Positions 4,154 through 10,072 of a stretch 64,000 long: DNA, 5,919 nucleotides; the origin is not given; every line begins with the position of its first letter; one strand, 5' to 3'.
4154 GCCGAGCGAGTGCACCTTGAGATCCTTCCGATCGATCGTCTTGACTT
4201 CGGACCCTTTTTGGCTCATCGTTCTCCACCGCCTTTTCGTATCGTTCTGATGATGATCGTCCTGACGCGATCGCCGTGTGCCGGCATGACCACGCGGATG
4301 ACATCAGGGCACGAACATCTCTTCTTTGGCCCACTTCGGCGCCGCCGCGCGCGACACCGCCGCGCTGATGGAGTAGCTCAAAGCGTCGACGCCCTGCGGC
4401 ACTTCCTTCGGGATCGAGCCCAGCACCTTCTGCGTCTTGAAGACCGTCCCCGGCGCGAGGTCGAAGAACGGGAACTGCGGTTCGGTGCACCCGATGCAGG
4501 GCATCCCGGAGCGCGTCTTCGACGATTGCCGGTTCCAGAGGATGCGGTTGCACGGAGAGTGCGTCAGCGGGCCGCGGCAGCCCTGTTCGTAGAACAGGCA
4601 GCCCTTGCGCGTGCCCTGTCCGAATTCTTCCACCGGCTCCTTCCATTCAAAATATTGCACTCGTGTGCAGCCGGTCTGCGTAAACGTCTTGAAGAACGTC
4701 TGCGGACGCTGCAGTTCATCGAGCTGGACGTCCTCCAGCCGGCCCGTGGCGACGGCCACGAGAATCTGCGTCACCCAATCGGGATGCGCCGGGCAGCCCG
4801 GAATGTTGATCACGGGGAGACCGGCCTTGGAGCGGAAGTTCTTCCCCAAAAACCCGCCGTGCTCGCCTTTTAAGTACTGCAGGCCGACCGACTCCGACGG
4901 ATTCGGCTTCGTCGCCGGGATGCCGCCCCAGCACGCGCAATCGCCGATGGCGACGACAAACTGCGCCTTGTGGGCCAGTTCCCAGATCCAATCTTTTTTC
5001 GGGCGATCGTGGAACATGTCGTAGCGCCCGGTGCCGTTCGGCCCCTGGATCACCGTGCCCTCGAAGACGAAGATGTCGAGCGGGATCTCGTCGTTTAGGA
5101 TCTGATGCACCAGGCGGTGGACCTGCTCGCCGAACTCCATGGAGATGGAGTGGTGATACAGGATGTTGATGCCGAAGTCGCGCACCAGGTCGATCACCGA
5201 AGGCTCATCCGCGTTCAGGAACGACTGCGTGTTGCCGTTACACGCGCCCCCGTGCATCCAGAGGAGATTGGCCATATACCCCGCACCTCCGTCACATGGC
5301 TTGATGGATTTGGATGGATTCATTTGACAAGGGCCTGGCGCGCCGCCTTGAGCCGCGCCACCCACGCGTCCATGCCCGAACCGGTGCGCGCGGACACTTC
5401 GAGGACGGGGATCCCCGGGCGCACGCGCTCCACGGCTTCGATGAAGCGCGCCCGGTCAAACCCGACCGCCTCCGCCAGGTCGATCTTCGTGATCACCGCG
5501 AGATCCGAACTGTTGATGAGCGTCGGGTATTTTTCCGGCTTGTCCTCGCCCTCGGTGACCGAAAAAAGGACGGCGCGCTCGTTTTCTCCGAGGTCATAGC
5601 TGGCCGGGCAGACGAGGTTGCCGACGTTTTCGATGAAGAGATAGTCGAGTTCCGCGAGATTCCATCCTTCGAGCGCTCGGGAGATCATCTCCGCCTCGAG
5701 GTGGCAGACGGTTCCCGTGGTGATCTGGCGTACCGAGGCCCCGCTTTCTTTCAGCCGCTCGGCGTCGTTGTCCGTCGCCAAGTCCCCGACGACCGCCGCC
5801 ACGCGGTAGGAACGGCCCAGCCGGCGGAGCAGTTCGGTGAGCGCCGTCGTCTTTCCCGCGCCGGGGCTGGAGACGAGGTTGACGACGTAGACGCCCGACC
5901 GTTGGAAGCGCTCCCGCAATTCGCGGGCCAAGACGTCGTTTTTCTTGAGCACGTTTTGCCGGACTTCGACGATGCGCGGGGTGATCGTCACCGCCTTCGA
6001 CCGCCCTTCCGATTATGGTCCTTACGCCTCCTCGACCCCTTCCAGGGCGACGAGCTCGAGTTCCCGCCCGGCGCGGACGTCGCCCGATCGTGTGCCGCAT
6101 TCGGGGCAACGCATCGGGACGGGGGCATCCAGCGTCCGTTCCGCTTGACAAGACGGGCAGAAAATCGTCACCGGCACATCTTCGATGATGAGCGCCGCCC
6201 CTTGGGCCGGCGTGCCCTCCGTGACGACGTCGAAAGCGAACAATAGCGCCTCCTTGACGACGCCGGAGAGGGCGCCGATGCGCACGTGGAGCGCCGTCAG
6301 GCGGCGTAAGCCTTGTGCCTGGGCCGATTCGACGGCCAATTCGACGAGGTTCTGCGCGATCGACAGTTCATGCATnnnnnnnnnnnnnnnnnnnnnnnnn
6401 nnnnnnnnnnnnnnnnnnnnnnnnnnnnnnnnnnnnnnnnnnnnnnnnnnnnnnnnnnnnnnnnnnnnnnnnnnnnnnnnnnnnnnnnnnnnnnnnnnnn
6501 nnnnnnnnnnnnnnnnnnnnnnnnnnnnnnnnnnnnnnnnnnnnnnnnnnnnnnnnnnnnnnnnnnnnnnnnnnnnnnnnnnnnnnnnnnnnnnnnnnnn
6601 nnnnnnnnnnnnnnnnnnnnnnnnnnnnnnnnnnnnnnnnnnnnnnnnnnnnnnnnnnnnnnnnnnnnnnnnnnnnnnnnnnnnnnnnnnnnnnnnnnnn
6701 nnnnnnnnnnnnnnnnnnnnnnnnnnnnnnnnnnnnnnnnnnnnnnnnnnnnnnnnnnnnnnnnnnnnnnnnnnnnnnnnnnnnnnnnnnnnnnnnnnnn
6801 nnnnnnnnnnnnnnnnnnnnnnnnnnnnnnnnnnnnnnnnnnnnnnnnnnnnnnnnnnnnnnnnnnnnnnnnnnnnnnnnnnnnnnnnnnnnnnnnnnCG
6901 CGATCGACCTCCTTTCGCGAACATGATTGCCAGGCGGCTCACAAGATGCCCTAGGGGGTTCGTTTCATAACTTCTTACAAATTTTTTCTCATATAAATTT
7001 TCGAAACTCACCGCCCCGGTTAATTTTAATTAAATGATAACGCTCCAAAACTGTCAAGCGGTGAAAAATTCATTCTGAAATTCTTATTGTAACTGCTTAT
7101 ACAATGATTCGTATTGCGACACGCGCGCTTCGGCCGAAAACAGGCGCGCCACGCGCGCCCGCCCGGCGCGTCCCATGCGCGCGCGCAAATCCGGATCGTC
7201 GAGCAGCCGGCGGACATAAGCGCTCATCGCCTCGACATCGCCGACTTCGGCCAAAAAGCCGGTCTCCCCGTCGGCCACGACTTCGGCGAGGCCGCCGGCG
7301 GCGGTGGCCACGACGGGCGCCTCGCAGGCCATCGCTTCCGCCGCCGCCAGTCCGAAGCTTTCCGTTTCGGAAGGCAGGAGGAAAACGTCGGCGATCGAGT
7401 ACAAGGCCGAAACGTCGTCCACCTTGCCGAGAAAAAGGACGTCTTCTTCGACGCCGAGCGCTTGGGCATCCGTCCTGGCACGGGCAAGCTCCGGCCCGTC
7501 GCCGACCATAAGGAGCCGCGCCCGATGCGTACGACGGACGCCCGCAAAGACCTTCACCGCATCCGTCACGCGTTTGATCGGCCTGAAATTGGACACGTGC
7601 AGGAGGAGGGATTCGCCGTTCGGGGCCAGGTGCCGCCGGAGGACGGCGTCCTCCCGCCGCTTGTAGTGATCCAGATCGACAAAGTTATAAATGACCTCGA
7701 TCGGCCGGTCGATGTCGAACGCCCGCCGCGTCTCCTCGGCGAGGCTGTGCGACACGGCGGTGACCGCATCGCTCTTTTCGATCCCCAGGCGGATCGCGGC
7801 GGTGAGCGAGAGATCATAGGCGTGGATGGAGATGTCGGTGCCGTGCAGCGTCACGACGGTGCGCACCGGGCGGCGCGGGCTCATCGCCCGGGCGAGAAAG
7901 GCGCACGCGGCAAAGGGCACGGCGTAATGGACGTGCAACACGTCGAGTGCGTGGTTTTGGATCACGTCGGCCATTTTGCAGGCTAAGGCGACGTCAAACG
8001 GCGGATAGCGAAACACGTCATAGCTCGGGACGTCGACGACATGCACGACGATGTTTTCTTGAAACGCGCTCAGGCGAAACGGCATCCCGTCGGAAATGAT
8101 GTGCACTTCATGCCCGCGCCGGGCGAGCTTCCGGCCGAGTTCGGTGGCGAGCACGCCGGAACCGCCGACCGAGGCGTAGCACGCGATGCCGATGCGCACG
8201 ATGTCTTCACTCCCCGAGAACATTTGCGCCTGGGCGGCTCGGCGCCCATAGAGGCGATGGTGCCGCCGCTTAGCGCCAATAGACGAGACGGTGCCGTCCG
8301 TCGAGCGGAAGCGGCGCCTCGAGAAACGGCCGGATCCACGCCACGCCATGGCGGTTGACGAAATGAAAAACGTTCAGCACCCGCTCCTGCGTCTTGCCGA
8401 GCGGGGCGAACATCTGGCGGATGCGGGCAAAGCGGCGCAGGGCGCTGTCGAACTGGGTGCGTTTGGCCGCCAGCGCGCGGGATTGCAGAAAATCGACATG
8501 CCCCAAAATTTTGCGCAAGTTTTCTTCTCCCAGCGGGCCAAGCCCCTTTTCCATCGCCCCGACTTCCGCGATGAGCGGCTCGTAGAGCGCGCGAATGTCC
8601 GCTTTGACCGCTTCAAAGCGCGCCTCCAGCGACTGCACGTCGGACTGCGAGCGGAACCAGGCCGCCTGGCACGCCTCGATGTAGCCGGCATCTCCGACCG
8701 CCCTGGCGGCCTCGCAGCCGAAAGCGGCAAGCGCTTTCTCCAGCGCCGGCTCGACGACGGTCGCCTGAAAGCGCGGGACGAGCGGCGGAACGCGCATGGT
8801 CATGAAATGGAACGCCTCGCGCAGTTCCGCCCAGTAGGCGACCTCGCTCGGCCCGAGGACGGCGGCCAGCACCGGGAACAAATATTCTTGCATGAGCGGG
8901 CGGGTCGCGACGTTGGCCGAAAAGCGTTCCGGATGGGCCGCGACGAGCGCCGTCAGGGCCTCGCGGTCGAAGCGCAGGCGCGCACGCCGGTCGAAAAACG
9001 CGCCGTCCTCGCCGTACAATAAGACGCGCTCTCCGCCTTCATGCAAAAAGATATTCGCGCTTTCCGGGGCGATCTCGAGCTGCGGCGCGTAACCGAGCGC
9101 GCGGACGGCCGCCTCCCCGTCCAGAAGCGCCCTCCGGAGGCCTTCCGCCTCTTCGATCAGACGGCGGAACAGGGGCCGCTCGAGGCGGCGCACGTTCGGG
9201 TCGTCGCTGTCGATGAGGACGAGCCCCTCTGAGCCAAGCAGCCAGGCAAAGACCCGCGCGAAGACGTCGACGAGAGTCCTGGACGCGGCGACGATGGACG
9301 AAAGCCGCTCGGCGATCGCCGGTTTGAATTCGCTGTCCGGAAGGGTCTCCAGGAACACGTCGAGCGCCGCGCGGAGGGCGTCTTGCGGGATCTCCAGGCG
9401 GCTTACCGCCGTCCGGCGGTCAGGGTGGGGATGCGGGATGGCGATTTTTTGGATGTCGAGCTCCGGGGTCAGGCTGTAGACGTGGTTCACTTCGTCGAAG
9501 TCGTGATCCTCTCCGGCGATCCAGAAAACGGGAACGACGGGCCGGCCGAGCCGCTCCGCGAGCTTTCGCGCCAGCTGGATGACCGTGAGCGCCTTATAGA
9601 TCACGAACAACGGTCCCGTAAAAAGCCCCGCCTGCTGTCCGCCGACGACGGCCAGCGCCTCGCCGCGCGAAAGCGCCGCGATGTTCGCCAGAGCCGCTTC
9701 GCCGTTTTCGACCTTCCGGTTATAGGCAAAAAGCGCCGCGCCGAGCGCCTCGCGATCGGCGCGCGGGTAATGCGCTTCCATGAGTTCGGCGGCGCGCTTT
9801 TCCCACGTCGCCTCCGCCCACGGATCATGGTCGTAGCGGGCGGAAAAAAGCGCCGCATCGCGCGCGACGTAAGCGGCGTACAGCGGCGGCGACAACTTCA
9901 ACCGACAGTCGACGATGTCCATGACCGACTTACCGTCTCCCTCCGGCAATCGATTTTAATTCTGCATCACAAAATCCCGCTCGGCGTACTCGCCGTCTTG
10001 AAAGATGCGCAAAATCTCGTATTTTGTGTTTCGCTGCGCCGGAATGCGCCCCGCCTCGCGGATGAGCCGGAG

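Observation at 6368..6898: DUF1641 gene heads a Huc-type hydrogenase operon: candidate quinone-channelling membrane adaptor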

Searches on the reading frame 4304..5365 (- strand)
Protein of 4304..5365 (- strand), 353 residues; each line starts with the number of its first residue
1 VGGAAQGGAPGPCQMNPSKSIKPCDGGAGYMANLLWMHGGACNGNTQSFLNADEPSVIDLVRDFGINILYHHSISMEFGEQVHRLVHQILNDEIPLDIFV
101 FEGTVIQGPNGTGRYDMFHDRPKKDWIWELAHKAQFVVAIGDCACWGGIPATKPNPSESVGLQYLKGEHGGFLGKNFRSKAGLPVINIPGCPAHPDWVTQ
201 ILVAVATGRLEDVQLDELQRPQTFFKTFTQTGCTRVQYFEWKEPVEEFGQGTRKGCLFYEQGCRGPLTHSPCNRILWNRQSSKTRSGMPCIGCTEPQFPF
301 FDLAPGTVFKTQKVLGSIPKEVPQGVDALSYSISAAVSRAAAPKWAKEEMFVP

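Call 5: search_protein_families(library=pfam, proteins=[window:4304-5365:-], max_evalue=0.01)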
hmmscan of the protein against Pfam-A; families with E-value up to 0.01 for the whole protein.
window:4304-5365:- (353 aa): 2 families
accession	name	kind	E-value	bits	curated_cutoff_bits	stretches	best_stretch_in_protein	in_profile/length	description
PF01058.29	Oxidored_q6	-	1.4e-30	106.1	27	1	42-204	1-127/128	NADH ubiquinone oxidoreductase, 20 Kd subunit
PF14720.11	NiFe_hyd_SSU_C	-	8.7e-22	77.7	27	1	226-299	2-73/80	NiFe/NiFeSe hydrogenase small subunit C-terminal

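Call 11: search_solved_structures(query=window:4304-5275:-, max_evalue=1e-10, show_alignments=1)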
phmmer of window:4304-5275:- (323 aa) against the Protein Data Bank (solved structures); distinct sequences matched with E-value up to 1e-10: 43.
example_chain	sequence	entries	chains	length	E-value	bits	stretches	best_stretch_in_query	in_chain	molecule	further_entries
7uur_D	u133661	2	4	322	1.2e-162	543.6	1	2-322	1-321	Hydrogenase-2, small subunit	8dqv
7utd_B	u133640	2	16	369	1.7e-162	543.1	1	2-322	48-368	Hydrogenase-2, small subunit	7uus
1e3d_A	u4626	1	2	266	6.2e-37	130.2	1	3-273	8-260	[NiFe] hydrogenase small subunit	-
4ucq_A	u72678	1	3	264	1.6e-36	128.8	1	3-268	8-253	HYDROGENASE (NIFE) SMALL SUBUNIT HYDA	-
1frv_A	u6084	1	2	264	2e-36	128.5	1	3-271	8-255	HYDROGENASE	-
1yqw_A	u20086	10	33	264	2.1e-36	128.5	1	3-268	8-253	Periplasmic [NiFe] hydrogenase small subunit | HYDROGENASE (NIFE) SMALL SUBUNIT HYDA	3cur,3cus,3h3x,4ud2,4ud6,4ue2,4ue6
4upe_A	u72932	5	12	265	2.2e-36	128.4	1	3-268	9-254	NIFE-HYDROGENASE SMALL SUBUNIT | HYDROGENASE (NIFE) SMALL SUBUNIT HYDA | PERIPLASMIC [NIFE] HYDROGENASE SMALL SUBUNIT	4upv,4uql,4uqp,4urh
4ucx_A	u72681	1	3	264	2.3e-36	128.3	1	3-268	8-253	HYDROGENASE (NIFE) SMALL SUBUNIT HYDA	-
1yq9_A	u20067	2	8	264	3.2e-36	127.9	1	3-271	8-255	Periplasmic [NiFe] hydrogenase small subunit | PERIPLASMIC HYDROGENASE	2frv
4ucw_A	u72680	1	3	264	5.7e-36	127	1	3-268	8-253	HYDROGENASE (NIFE) SMALL SUBUNIT HYDA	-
1yrq_A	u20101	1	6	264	8.9e-36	126.4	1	3-268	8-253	Periplasmic [NiFe] hydrogenase small subunit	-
1frf_S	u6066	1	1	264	3.1e-35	124.6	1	3-268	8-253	[NI-FE] HYDROGENASE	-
3myr_A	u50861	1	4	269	1.4e-34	122.5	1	3-268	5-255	Hydrogenase (NiFe) small subunit HydA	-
4u9h_S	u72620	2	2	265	4.2e-34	120.9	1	3-268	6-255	Periplasmic [NiFe] hydrogenase small subunit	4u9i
8w6x_S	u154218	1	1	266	4.3e-34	120.9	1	3-268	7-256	Periplasmic [NiFe] hydrogenase small subunit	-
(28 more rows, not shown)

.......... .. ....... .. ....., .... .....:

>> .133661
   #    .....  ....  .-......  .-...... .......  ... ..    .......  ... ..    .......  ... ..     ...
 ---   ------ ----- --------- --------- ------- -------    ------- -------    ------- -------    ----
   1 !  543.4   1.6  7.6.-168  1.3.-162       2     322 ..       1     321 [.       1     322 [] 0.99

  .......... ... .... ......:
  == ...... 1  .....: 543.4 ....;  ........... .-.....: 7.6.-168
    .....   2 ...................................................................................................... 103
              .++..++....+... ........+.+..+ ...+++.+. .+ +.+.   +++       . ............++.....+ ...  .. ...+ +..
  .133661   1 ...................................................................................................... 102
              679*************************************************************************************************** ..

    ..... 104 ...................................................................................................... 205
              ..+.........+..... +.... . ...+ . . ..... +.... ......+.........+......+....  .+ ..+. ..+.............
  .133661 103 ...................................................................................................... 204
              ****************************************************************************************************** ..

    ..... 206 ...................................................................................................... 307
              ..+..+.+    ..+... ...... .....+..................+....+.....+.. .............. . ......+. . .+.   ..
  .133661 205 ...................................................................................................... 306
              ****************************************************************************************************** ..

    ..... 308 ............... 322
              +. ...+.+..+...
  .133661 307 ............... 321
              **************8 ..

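Call 27: find_related_loci(query=A2, collection=genome_contigs, flank=8000)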
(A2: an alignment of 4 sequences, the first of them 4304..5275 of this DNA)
Query A2 (323 aa) in genome_contigs; peptide patterns used: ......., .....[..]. (x = any residue, [..] = any of these).
153 stretches matched a pattern; 65 encode a relative of the query (tblastn E <= 1e-3); 63 distinct loci.
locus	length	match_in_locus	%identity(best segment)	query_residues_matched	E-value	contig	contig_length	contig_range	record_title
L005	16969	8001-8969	95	1-323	0e+0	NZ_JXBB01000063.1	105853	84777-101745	Hydrogenibacillus schlegelii strain MA 48 contig_8, whole genome shotgun sequence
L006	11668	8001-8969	92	1-323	0e+0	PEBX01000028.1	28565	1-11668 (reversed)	MAG: Candidatus Carbobacillus altaicus isolate AL32 NODE_134_length_28565_cov_179.486_ID_979531, whole genome shotgun se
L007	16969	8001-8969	88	1-323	0e+0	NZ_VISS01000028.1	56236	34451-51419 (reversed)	Aeribacillus composti strain KCTC 33824 Ga0310557_128, whole genome shotgun sequence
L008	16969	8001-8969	88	1-323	0e+0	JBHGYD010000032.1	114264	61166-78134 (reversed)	MAG: Anoxybacillaceae bacterium isolate Outcrop2_T7_35 Outcrop2_T7_k141_47901, whole genome shotgun sequence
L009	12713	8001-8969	87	1-323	0e+0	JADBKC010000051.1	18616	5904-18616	MAG: Bacillales bacterium isolate Bu78 NODE_1930_length_18616_cov_4.947686, whole genome shotgun sequence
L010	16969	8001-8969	86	1-323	0e+0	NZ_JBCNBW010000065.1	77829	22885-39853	Aeribacillus pallidus strain NRS-2058 NRS_2058_contig_0000066, whole genome shotgun sequence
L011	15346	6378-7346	87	1-323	0e+0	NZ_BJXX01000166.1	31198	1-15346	Aneurinibacillus danicus strain NBRC 102444 sequence166, whole genome shotgun sequence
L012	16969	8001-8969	86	1-323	0e+0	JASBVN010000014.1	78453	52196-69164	MAG: Alicyclobacillaceae bacterium isolate Bu37 Bu37_contig14, whole genome shotgun sequence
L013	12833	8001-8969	80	1-323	0e+0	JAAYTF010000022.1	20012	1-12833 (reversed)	MAG: Bacilli bacterium isolate AS23ysBPME_84 28993_AS23, whole genome shotgun sequence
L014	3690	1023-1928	87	1-302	0e+0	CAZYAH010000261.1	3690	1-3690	MAG TPA_asm: uncultured Alicyclobacillaceae bacterium isolate SRP136066_co1_262 genome assembly, contig: NODE_49620_leng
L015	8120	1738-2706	82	1-323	0e+0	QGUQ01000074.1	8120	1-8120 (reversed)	MAG: Bacillota bacterium isolate ZC4RG37 NODE_5804_length_8120_cov_7.312398, whole genome shotgun sequence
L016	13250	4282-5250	80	1-323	0e+0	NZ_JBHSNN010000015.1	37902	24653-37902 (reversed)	Ureibacillus thermophilus strain KACC 11362 platanus_K_17_124_15, whole genome shotgun sequence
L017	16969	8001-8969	79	1-323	0e+0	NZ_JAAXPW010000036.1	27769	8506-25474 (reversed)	Ureibacillus thermosphaericus strain DSM 10633 DSM10633_36, whole genome shotgun sequence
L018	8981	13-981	79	1-323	0e+0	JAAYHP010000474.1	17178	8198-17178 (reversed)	MAG: Lysinibacillus sp. isolate AS09scLD_39 293833_AS09, whole genome shotgun sequence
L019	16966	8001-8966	78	1-322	0e+0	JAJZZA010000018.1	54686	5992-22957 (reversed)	MAG: Bacillota bacterium isolate TL1-5.bin8 NODE_550_length_54686_cov_2.073388, whole genome shotgun sequence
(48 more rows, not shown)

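Call 51: search_protein_families(library=ncbifam, proteins=[window:4304-5275:-], max_evalue=0.001)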
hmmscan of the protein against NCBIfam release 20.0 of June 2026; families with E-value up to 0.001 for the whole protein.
window:4304-5275:- (323 aa): 6 families
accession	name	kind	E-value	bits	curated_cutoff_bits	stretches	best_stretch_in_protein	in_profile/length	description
TIGR00391.1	hydA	subfamily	2.2e-42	145.5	179.5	1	4-268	53-301/365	hydrogenase small subunit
NF045520.1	H2_NiFeSe_small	exception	1.3e-38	133.2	470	1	3-269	41-305/314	NiFeSe hydrogenase small subunit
NF007779.0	PRK10468.1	equivalog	3.9e-34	118.2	659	1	4-270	51-302/372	hydrogenase 2 small subunit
NF045875.1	F420_non_VhuG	exception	1.2e-05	24.7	450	0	94-121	68-95/286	F420-non-reducing hydrogenase subunit VhuG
TIGR03294.1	FrhG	equivalog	4.4e-05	23.3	245.5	1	94-182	68-147/228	coenzyme F420 hydrogenase subunit gamma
NF040831.1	sulfhyd_ShyD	equivalog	0.00017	21.3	460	0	100-182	70-153/240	NAD(P)-dependent hydrogenase/sulfhydrogenase 2 subunit delta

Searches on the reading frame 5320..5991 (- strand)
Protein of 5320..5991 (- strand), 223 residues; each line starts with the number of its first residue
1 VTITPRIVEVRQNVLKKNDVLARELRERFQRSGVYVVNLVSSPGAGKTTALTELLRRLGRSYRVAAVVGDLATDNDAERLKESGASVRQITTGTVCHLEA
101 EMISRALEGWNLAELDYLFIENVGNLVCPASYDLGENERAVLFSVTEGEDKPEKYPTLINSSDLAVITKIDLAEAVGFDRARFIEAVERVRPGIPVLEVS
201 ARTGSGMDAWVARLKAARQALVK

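Call 5: search_protein_families(library=pfam, proteins=[window:5320-5991:-], max_evalue=0.01)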
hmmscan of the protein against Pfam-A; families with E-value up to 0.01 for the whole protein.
window:5320-5991:- (223 aa): 6 families
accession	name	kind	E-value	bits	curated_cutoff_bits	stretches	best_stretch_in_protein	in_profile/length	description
PF02492.25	cobW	-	3.6e-23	82.5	20.7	1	36-197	2-179/180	CobW/HypB/UreG, nucleotide-binding domain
PF13191.12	AAA_16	-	0.0033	18.4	32.6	1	31-119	21-103/167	AAA ATPase domain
PF13238.12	AAA_18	-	0.0038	18.1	29.4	1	43-84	7-44/128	AAA domain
PF03308.22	MeaB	-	0.0051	16.3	23.1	0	21-70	18-70/273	Methylmalonyl Co-A mutase-associated GTPase MeaB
PF13245.12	AAA_19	-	0.0053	17.4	25.1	1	36-124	13-72/134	AAA domain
PF13604.12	AAA_30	-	0.0074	16.5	27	0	27-91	11-74/191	AAA domain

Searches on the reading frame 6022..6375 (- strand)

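Call 5: search_protein_families(library=pfam, proteins=[window:6022-6375:-], max_evalue=0.01)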
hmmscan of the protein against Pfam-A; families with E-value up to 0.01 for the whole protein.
window:6022-6375:- (117 aa): 7 families
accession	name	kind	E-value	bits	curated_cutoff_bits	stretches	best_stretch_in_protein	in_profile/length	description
PF01155.25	HypA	-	2.9e-31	108.2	28.9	1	1-112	1-111/112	Hydrogenase/urease nickel incorporation, metallochaperone, hypA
PF03811.18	Zn_ribbon_InsA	-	0.00098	19.3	26.1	0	69-79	4-14/35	InsA N-terminal domain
PF03604.18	Zn_ribbon_RPAB4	-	0.0028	17.8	24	1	73-96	3-26/32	DNA directed RNA polymerase, 7 kDa subunit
PF08274.17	Zn_Ribbon_YjdM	-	0.0039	17.6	30.8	1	73-94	5-26/30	PhnA Zinc-Ribbon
PF14690.11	Zn_ribbon_ISL3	-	0.0066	17.3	25.5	0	87-102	2-17/47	zinc-finger of transposase IS204/IS1001/IS1096/IS1165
PF13717.11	Zn_ribbon_4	-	0.0077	16.6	30.3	0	71-95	3-33/36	zinc-ribbon domain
PF13248.11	Zn_ribbon_3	-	0.009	15.9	27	0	89-95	4-10/26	zinc-ribbon domain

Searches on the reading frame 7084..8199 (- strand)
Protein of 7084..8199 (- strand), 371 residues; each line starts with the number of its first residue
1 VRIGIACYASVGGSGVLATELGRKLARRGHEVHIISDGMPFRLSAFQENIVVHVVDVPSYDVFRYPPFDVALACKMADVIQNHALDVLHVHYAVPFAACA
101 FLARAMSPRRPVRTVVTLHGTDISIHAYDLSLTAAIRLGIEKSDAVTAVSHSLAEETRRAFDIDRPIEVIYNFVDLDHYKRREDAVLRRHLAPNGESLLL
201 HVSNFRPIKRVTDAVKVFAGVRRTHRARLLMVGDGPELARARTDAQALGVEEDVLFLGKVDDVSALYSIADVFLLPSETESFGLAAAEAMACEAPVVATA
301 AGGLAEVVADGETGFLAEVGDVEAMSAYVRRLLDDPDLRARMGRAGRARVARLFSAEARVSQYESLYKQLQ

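Call 51: search_protein_families(library=ncbifam, proteins=[window:7084-8199:-], max_evalue=0.001)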
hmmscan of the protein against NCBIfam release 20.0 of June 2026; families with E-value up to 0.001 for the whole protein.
window:7084-8199:- (371 aa): 45 families (the best 25 are shown)
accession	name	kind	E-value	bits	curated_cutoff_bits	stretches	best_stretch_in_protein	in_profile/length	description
TIGR03999.1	thiol_BshA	equivalog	7.8e-150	499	273.7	1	1-370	1-373/375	N-acetyl-alpha-D-glucosaminyl L-malate synthase BshA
TIGR03088.1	stp2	hypoth_equivalog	8.7e-39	133.6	409.05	1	146-370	140-373/374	TIGR03088 family PEP-CTERM/XrtA system glycosyltransferase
TIGR02149.1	glgA_Coryne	subfamily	1.3e-34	120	302.4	1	12-369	16-389/391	glycogen synthase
NF041876.1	EPS_EpsE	equivalog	9.2e-34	117.3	400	1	71-358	100-384/389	exopolysaccharide biosynthesis GT4 family glycosyltransferase EpsE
TIGR03449.1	mycothiol_MshA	equivalog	1.3e-28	100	462.5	1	11-369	20-402/406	D-inositol-3-phosphate glycosyltransferase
NF038229.1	Glyco4_Geo_Pelo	equivalog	2.8e-27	95.6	400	1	69-370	40-336/338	GPMC system family 4 glycosyltransferase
TIGR04063.1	stp3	hypoth_equivalog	3e-27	95.5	442.05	1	132-370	146-395/397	TIGR04063 family PEP-CTERM/XrtA system glycosyltransferase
NF047684.1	TeichurnBiosyTuaC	equivalog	4.2e-26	91.8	550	1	79-370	101-389/391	teichuronic acid biosynthesis protein TuaC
TIGR04047.1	MSMEG_0565_glyc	hypoth_equivalog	3.5e-25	88.9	259.85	1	6-363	5-371/373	MSMEG_0565 family glycosyltransferase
TIGR04157.1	glyco_rSAM_CFB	subfamily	1.1e-20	74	400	1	140-367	167-406/406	TIGR04157 family glycosyltransferase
NF053787.1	GlcN_PG_synth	equivalog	6.4e-20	71.3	480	1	141-370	142-359/361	N-acetylglucosaminyl phosphatidylglycerol synthase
NF050063.1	ProtGlycPglJ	equivalog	1.1e-17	64.4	500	1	72-351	73-348/363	N-acetylgalactosamine-N,N'-diacetylbacillosaminyl-diphospho-undecaprenol 4-alpha-N-acetylgalactosaminyltransferase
NF038255.1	exopoly_VpsD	equivalog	1.9e-16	59.9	300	1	141-370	155-379/381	VpsD family glycosyltransferase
NF049988.1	MGlcDAGSynMgs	equivalog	6.4e-16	58.7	400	1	194-370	211-387/398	alpha-monoglucosyldiacylglycerol synthase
NF012028.0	PRK15484.1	subfamily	3.5e-15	56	618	1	166-365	162-373/380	lipopolysaccharide N-acetylglucosaminyltransferase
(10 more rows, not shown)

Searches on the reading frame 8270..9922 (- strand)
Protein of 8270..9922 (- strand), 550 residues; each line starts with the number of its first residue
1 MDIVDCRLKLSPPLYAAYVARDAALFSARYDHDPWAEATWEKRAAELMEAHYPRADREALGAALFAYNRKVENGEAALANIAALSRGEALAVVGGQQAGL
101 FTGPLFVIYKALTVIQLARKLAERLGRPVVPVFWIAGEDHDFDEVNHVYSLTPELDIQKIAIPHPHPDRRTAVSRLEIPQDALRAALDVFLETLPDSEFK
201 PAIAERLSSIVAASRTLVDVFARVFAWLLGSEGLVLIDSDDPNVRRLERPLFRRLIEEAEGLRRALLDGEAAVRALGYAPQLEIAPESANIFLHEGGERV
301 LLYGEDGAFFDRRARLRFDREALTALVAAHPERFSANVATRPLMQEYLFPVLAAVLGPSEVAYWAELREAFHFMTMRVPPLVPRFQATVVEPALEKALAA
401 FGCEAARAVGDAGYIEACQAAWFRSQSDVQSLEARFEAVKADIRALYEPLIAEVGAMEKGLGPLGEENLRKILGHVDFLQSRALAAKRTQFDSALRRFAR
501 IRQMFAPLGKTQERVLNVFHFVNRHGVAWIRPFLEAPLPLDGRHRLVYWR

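Call 51: search_protein_families(library=ncbifam, proteins=[window:8270-9922:-], max_evalue=0.001)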
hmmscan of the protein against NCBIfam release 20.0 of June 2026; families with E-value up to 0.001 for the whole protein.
window:8270-9922:- (550 aa): 1 family
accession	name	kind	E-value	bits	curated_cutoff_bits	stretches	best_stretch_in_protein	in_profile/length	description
TIGR03998.1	thiol_BshC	equivalog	2.9e-153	511.5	265.8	1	13-547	4-529/529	bacillithiol biosynthesis cysteine-adding enzyme BshC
